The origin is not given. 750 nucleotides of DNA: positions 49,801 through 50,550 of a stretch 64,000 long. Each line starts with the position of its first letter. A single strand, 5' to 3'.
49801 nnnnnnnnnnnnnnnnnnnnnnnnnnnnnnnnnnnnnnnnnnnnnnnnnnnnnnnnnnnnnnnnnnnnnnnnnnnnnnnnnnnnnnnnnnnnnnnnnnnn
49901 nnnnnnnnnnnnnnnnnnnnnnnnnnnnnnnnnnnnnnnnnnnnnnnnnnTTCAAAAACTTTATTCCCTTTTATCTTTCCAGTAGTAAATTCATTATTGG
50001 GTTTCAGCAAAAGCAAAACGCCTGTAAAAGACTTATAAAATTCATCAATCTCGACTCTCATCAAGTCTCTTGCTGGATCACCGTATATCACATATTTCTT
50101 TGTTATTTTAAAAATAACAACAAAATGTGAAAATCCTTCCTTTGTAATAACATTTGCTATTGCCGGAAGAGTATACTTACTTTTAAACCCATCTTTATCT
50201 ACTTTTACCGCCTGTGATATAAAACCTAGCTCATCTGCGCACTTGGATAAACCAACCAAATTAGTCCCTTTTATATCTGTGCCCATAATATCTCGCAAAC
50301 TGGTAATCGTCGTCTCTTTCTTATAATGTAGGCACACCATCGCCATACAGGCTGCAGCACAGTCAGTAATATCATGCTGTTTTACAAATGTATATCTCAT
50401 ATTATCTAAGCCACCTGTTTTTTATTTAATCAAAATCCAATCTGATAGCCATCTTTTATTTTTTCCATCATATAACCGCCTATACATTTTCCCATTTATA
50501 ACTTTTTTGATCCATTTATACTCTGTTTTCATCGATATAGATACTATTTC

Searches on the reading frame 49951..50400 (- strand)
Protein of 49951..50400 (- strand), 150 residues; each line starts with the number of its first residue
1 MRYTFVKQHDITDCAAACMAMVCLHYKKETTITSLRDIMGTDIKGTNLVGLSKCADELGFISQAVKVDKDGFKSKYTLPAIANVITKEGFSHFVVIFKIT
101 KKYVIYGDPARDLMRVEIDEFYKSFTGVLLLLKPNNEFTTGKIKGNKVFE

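Call 75: search_solved_structures(query=window:49951-50400:-, max_evalue=0.00001, show_alignments=3)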
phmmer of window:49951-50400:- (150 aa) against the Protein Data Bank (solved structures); distinct sequences matched with E-value up to 0.00001: 12.
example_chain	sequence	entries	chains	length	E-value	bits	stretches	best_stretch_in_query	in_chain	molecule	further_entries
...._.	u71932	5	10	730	1.2e-31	112.7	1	2-146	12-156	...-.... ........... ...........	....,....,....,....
4s0f_A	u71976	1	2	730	1.2e-31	112.7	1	2-146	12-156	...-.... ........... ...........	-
8vp3_A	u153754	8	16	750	1.3e-31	112.6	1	2-146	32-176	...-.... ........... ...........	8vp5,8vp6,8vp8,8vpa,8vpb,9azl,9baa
7n87_A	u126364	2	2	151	3.5e-31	111.2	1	2-141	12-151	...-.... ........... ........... | Peptidase C39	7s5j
6v9z_A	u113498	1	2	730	2.3e-30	108.6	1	2-146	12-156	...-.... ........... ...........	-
8vp9_A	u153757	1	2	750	1.7e-29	105.8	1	2-146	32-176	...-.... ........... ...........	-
6mpz_A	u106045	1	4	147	2.3e-17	66.4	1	6-138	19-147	Double Glycine Motif Protease domain from AMS/PCAT Transporter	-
3k8u_A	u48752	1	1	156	4.8e-17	65.4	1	2-139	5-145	Putative ABC transporter, ATP-binding protein ComA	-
5xe8_A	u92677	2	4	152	6.7e-17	64.9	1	3-139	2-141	Putative ABC transporter, ATP-binding protein ComA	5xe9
8hf4_A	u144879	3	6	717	6.9e-14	55.1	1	7-144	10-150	Transport/processing ATP-binding protein ComA | Competence factor transporting ATP-binding protein/permease ComA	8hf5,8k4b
8hf6_A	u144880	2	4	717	6.9e-14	55.1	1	7-144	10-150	Competence factor transporting ATP-binding protein/permease ComA | Transport/processing ATP-binding protein ComA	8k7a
8hf7_A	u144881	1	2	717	6.9e-14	55.1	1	7-144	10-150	Competence factor transporting ATP-binding protein/permease ComA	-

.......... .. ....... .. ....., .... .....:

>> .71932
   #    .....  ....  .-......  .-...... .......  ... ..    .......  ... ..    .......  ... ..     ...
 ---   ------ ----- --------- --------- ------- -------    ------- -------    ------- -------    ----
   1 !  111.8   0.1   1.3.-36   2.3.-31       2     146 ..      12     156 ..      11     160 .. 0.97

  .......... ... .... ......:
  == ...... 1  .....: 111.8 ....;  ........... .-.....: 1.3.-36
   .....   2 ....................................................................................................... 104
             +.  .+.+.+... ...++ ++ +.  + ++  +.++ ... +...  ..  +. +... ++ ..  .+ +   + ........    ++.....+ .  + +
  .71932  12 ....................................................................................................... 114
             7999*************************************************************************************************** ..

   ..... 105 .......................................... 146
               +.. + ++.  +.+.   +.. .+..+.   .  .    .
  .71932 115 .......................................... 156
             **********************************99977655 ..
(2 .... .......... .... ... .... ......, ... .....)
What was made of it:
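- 48112..50400 (-): Peptidase-containing ABC exporter (PCAT), 762 aa: C39 domain, ABC membrane domain and ATPase. The C39 domain aligns to PCAT1 (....) at E=1e-31 with the Cys, His and Asp motifs kept (call 75).
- On GG-leader substrate of a PCAT (bacteriocin-type signal sequence; TIGR01847, PF10439): The catalytic Cys, His and Asp motifs align with PCAT1 (call 75).
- Closest known: PCAT1 and its 90-residue substrate CtA from Clostridium thermocellum. Same: It is a clostridial PCAT whose C39 domain is clearly homologous to the window's (E=1e-31, call 75).
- The window PCAT keeps the catalytic motifs (call 75).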
